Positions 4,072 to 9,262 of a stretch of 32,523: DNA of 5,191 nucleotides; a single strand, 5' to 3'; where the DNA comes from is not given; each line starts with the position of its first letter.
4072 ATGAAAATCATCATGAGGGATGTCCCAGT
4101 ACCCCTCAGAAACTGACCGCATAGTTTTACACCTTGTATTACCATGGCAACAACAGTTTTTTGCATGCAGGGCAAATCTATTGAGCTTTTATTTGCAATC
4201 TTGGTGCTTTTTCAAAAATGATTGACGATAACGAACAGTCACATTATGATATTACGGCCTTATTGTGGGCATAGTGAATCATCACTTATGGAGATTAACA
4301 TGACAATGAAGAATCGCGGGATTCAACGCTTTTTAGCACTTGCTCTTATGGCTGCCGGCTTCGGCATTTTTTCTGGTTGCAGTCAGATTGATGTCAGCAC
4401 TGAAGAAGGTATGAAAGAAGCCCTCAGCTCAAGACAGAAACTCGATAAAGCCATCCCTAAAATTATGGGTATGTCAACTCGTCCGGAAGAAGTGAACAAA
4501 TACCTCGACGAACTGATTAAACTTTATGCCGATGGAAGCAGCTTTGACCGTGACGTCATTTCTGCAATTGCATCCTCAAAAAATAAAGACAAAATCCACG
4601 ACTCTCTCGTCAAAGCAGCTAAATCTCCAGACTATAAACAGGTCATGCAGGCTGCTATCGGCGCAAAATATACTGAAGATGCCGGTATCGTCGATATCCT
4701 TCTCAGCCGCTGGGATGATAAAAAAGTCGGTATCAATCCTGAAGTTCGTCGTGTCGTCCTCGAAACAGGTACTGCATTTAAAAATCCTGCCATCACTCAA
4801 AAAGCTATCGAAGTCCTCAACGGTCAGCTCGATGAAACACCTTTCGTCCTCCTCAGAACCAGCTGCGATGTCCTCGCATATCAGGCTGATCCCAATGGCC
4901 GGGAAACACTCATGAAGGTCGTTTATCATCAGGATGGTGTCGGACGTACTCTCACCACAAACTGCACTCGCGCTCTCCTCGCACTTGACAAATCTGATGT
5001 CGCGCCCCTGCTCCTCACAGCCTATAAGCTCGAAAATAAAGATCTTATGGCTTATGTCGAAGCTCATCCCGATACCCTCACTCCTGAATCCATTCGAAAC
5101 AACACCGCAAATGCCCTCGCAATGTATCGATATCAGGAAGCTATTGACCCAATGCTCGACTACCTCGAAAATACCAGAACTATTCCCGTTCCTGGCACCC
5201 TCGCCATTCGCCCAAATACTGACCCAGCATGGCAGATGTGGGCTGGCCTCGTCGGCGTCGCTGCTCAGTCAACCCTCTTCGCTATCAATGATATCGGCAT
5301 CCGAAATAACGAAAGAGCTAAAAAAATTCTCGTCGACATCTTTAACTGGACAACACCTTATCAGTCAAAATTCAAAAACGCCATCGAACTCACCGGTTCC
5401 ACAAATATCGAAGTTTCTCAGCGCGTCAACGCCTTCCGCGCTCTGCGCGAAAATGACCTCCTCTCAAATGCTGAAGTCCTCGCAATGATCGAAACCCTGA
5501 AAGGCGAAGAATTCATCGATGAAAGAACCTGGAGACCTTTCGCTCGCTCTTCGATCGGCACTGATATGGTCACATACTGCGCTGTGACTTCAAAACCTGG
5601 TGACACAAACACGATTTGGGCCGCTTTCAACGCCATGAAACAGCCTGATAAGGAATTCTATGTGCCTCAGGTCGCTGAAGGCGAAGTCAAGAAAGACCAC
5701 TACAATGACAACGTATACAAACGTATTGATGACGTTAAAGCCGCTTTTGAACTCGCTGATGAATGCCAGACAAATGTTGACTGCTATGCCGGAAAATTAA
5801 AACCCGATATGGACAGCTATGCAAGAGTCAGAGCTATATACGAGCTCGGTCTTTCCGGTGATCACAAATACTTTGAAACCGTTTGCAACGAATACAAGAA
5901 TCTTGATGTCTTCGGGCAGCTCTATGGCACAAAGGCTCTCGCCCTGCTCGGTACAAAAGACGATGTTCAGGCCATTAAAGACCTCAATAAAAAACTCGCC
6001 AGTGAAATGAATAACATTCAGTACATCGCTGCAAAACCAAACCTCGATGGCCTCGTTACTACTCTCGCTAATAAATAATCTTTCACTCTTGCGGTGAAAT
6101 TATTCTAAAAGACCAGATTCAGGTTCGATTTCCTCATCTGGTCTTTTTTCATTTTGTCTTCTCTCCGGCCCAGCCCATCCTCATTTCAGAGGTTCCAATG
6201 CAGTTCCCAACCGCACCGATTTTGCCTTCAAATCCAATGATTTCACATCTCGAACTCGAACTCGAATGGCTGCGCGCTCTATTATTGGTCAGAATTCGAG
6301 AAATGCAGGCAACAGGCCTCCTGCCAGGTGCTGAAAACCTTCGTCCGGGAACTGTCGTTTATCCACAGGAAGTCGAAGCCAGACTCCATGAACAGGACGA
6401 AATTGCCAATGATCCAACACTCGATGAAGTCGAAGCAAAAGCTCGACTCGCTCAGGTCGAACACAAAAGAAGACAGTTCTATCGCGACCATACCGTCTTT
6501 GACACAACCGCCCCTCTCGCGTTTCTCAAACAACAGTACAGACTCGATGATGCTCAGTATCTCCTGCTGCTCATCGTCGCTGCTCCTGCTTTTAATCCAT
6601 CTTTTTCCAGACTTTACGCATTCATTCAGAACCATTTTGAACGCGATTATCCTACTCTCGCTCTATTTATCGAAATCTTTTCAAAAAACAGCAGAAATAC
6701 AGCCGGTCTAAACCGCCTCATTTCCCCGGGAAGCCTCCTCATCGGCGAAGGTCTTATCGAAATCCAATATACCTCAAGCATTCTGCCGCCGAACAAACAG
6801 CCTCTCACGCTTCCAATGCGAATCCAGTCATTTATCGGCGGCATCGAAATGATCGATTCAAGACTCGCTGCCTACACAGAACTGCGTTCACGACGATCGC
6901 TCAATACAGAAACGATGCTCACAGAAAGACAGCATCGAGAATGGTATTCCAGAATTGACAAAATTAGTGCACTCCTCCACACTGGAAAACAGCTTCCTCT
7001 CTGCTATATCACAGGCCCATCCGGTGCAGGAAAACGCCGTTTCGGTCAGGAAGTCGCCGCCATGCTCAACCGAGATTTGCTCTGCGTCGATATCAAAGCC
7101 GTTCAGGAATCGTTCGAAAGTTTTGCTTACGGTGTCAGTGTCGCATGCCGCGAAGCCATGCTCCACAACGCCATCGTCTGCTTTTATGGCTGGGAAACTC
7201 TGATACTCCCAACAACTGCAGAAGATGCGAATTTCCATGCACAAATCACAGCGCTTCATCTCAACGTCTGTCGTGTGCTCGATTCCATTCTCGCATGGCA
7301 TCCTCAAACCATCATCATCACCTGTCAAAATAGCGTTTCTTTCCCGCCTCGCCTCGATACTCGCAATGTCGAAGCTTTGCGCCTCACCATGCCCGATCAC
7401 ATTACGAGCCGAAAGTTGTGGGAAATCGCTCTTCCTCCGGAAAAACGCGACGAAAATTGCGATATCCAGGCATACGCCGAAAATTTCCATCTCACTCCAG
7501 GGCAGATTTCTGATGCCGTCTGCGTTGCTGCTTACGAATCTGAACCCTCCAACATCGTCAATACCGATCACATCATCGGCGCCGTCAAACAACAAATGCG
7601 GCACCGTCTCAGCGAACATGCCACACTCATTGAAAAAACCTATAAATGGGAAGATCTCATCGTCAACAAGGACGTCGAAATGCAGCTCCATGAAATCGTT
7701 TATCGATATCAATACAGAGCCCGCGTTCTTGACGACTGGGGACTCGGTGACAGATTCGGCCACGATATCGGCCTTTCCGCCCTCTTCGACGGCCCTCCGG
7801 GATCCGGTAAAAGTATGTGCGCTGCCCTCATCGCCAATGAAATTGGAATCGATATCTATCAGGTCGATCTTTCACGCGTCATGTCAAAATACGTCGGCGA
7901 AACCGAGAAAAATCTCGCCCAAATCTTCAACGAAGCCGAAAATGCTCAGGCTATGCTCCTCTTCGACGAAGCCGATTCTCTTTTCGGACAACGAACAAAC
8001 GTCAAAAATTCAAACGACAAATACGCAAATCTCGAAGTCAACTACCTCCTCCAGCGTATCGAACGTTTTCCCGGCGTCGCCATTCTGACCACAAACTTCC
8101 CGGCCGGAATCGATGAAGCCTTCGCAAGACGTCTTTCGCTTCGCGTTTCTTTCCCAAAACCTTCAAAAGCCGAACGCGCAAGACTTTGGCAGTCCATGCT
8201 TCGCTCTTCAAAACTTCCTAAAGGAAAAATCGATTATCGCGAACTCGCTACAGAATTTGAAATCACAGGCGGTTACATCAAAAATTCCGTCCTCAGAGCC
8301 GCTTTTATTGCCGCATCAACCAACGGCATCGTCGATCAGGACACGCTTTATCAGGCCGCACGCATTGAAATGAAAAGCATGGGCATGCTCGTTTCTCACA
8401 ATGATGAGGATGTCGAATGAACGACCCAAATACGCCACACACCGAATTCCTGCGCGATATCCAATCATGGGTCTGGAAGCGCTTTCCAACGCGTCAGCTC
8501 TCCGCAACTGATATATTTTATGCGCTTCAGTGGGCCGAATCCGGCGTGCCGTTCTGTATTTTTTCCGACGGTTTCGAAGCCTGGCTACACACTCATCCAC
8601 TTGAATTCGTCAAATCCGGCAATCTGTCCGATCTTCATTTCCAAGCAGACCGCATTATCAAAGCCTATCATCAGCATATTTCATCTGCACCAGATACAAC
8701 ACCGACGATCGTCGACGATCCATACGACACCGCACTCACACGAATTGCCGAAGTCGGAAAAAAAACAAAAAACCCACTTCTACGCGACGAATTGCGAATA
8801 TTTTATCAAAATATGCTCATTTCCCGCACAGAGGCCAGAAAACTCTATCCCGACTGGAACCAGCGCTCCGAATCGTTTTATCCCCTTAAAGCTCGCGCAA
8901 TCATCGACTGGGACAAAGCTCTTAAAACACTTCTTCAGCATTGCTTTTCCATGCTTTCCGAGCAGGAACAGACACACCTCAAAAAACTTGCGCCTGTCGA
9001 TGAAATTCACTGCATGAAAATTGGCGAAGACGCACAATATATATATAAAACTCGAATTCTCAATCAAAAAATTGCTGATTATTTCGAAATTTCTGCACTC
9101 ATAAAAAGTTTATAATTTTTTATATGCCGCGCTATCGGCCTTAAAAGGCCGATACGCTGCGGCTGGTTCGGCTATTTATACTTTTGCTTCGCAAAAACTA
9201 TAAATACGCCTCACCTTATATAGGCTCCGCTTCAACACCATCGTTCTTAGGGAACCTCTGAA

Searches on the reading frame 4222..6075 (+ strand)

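Call 8: search_protein_families(library=pfam, proteins=[window:4222-6075:+], max_evalue=0.01)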
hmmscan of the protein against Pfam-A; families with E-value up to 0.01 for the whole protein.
window:4222-6075:+ (618 aa): 1 family
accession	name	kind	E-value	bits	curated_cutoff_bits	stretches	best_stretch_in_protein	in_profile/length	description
PF13646.12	HEAT_2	-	3e-07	31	27.7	0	290-317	46-73/88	HEAT repeats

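Call 10: search_protein_families(library=ncbifam, proteins=[window:4222-6075:+], max_evalue=0.1)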
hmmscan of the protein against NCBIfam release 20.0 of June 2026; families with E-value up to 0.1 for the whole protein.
window:4222-6075:+ (618 aa): 0 families

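Call 38: search_protein_families(library=padloc, proteins=[window:4222-6075:+], max_evalue=0.01)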
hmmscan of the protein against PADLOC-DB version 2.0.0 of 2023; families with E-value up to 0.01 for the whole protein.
window:4222-6075:+ (618 aa): 0 families

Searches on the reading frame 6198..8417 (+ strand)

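Call 8: search_protein_families(library=pfam, proteins=[window:6198-8417:+], max_evalue=0.01)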
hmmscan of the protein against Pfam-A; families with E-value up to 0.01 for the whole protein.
window:6198-8417:+ (740 aa): 13 families
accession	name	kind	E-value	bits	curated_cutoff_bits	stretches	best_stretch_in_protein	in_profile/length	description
PF00004.35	AAA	-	5.3e-26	92.1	21.2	1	529-653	2-130/131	ATPase family associated with various cellular activities (AAA)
PF22977.2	WHD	-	1.5e-16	61.2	27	1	15-226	17-220/221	Winged helix domain, variant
PF13401.12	AAA_22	-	1.7e-05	25.6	27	0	529-562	9-45/130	AAA domain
PF13189.12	Cytidylate_kin2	-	0.00023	21.8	28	0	534-614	8-83/176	Cytidylate kinase-like family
PF13191.12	AAA_16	-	0.00034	21.6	32.6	0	254-309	10-64/167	AAA ATPase domain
PF07728.20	AAA_5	-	0.00081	19.8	22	0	271-300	4-34/139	AAA domain (dynein-related subfamily)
PF13238.12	AAA_18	-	0.0021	19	29.4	0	532-579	5-53/128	AAA domain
PF20720.3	nSTAND3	-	0.0024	18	27.2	0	531-625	23-102/155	Novel STAND NTPase 3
PF05496.18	RuvB_N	-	0.0028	17.9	27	0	529-593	37-94/159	Holliday junction DNA helicase RuvB P-loop domain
PF13671.12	AAA_33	-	0.0034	18.1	27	0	530-586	4-58/143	AAA domain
PF01202.28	SKI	-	0.0034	18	22.1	0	276-298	2-24/159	Shikimate kinase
PF00910.28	RNA_helicase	-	0.0053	17.7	21.5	0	530-553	3-26/105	RNA helicase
PF05707.18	Zot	-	0.0084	16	20.3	0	572-648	68-141/197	Zonular occludens toxin (Zot)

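Call 10: search_protein_families(library=ncbifam, proteins=[window:6198-8417:+], max_evalue=0.1)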
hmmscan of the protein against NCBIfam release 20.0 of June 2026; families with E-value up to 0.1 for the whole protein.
window:6198-8417:+ (740 aa): 23 families
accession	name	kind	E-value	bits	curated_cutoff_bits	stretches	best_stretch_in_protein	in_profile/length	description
NF042959.1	IteA_antiphage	equivalog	2.3e-29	102.7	510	1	486-727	93-327/367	anti-phage ATPase IteA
NF041006.2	cell_div_CdvC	equivalog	8.8e-25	87.4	650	1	483-695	101-308/370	cell division protein CdvC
TIGR01243.1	CDC48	subfamily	7.1e-20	70.9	802.65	1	518-696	205-383/733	CDC48 family AAA ATPase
NF003069.1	PRK03992.1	subfamily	5.7e-15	55.4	500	1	528-716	168-364/379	proteasome-activating nucleotidase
TIGR01242.2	TIGR01242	subfamily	2.3e-13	49.9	500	1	528-715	151-346/362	proteasome-activating nucleotidase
NF047748.1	PrtsmActNtasePan1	equivalog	3.9e-13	49.2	750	1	516-705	173-369/405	proteasome-activating nucleotidase Pan1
NF047747.1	PrtsmActNtasePan2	equivalog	2.2e-12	47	700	1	527-698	187-364/397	proteasome-activating nucleotidase Pan2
TIGR01241.2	FtsH_fam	equivalog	5.6e-12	45.2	600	1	520-721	190-399/598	ATP-dependent zinc metalloprotease FtsH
NF008004.0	PRK10733.1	equivalog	2.4e-07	29.1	1008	1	519-711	179-378/644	ATP-dependent zinc metalloprotease FtsH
TIGR03689.1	pup_AAA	equivalog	4.6e-07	28.9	504.75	1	529-669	220-379/512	proteasome ATPase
TIGR03922.1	T7SS_EccA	equivalog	1.6e-05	23.7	466.65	1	529-622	316-411/557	type VII secretion AAA-ATPase EccA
NF003229.0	PRK04195.1-5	equivalog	0.00034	19.4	280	1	525-598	44-118/413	replication factor C large subunit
TIGR00635.1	ruvB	equivalog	0.0057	15.7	299.05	1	529-556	34-61/305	Holliday junction branch migration DNA helicase RuvB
NF000868.0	PRK00080.1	equivalog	0.0062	15.5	282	1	528-581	54-101/330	Holliday junction branch migration DNA helicase RuvB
TIGR02639.1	ClpA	equivalog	0.0088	14.3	993.15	0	527-565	489-527/734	ATP-dependent Clp protease ATP-binding subunit ClpA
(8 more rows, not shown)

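Call 38: search_protein_families(library=padloc, proteins=[window:6198-8417:+], max_evalue=0.01)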
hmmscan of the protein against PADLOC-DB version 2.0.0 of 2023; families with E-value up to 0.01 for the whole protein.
window:6198-8417:+ (740 aa): 6 families
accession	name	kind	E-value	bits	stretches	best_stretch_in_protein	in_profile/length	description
PDLC02196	IetA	-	7.1e-33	112.5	1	478-720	82-317/374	-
PDLC04232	IetA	-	2.3e-28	97.6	1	463-685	61-275/330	-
PDLC02195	IetA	-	1.6e-23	81.7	1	482-696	101-307/395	-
PDLC04231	IetA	-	1e-18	66.1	1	527-668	119-260/262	-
PDLC00914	TRIP13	-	4.6e-15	53.9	1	529-680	75-243/302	TRIP13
PDLC00915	TRIP13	-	4.3e-09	34.2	1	484-668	28-224/302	TRIP13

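Call 39: search_protein_families(library=phrogs, proteins=[window:6198-8417:+], max_evalue=0.01)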
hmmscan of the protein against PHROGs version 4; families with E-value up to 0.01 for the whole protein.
window:6198-8417:+ (740 aa): 18 families
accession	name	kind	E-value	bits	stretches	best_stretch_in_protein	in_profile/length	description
phrog_10401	-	other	8e-61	207.6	2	451-673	411-606/667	ATPase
phrog_3757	-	unknown function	4.1e-56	191.9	1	474-713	82-310/367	-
phrog_9172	-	unknown function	1.2e-23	84.7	1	528-657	110-247/509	-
phrog_7485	-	unknown function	9.6e-13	48.8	1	526-678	228-385/430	-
phrog_8638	-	unknown function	3.3e-12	46.8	1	528-598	308-379/568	-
phrog_168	-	DNA, RNA and nucleotide metabolism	7.5e-12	46.5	1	529-682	46-186/314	clamp loader of DNA polymerase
phrog_29662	-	other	2e-09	37.7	1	524-668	348-486/548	ATP-dependent protease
phrog_30773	-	unknown function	2.3e-08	33.8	1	519-709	190-388/666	-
phrog_249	-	moron, auxiliary metabolic gene and host takeover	3.6e-07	30.9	1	236-301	101-162/380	porphyrin biosynthesis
phrog_4339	-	unknown function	9.2e-06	26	1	522-633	304-403/552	-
phrog_5534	-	unknown function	0.00016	22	0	531-611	33-115/273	-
phrog_11838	-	DNA, RNA and nucleotide metabolism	0.00038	20.7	1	526-601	41-116/420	clamp loader of DNA polymerase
phrog_2107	-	other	0.00075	20.2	1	529-573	7-51/201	thymidylate kinase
phrog_5846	-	DNA, RNA and nucleotide metabolism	0.0013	19.1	0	264-303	36-74/380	clamp loader of DNA polymerase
phrog_5484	-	DNA, RNA and nucleotide metabolism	0.0014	19.2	0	527-678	30-186/239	DnaA-like replication initiation protein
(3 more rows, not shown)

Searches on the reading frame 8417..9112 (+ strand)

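Call 8: search_protein_families(library=pfam, proteins=[window:8417-9112:+], max_evalue=0.01)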
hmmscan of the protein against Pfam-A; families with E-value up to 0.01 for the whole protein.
window:8417-9112:+ (232 aa): 0 families

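Call 10: search_protein_families(library=ncbifam, proteins=[window:8417-9112:+], max_evalue=0.1)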
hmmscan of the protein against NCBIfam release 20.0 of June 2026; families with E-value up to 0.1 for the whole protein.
window:8417-9112:+ (232 aa): 1 family
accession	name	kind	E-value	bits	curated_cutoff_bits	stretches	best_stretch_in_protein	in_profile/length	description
NF053689.1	BamJ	equivalog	0.094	13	100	0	98-162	72-137/184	BamJ family beta-barrel-assembly machinery protein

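Call 38: search_protein_families(library=padloc, proteins=[window:8417-9112:+], max_evalue=0.01)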
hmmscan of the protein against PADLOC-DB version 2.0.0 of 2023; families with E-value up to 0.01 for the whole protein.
window:8417-9112:+ (232 aa): 0 families

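Call 39: search_protein_families(library=phrogs, proteins=[window:8417-9112:+], max_evalue=0.01)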
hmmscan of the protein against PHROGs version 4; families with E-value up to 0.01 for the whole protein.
window:8417-9112:+ (232 aa): 0 families
